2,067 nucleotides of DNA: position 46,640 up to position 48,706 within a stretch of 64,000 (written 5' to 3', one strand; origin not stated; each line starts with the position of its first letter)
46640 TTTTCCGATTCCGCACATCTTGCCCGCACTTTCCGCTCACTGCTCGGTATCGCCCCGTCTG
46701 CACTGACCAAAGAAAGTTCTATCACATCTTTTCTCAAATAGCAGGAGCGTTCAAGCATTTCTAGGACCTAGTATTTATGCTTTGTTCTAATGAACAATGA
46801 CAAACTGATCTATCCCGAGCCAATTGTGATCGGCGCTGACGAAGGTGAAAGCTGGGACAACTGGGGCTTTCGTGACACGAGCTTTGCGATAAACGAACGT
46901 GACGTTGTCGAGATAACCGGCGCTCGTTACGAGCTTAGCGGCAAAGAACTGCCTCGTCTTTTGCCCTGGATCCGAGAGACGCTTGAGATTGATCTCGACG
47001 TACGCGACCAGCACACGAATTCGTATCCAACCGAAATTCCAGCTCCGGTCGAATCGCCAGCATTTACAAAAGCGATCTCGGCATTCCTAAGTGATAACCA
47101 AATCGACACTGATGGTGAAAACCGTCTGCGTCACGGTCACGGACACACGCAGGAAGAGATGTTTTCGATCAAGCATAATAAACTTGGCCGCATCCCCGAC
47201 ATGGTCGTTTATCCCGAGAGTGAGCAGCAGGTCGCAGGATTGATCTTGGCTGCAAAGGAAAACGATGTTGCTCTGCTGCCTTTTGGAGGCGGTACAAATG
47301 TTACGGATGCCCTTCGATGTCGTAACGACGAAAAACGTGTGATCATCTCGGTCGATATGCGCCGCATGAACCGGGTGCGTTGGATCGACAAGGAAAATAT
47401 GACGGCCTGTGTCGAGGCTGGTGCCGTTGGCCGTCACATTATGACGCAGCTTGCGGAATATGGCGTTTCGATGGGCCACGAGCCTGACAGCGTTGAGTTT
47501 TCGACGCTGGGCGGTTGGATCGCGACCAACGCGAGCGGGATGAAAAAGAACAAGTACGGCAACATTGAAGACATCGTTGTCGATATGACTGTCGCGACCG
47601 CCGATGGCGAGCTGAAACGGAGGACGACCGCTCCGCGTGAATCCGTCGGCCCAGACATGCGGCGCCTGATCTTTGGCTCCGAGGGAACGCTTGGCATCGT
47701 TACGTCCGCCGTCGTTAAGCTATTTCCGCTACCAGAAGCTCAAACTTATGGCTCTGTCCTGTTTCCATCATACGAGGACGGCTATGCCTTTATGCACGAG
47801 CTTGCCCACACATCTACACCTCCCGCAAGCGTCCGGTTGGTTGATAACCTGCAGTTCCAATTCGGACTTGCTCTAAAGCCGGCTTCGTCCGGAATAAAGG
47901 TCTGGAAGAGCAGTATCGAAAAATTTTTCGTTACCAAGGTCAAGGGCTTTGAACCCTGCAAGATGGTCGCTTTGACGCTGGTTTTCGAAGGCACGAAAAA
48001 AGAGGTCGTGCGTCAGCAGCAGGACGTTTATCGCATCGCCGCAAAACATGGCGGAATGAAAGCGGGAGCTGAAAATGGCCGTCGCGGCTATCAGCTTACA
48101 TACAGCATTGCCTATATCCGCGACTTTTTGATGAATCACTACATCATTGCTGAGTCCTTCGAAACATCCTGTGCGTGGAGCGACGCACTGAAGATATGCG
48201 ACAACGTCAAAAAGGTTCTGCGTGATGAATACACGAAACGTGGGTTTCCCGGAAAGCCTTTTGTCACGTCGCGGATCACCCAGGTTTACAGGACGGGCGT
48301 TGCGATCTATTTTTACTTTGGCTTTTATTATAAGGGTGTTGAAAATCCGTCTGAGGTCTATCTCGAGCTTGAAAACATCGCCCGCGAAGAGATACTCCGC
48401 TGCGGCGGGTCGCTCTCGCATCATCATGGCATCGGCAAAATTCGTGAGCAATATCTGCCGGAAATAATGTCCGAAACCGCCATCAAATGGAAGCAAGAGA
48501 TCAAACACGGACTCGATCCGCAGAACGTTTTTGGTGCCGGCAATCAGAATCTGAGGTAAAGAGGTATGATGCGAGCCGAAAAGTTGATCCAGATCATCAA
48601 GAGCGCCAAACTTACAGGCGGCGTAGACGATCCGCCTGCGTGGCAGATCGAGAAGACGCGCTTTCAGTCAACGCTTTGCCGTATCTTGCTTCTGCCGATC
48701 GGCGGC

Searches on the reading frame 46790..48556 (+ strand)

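Call 78: search_protein_families(library=pfam, proteins=[window:46790-48556:+], max_evalue=0.00001)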
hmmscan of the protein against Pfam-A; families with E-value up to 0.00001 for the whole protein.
window:46790-48556:+ (589 aa): 2 families
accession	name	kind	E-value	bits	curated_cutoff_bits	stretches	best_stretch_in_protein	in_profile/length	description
PF02913.24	FAD-oxidase_C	-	1.8e-38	133.1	21.2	1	314-584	1-246/248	FAD linked oxidases, C-terminal domain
PF01565.28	FAD_binding_4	-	8.9e-38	129.6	26.4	1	136-277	1-137/139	FAD binding domain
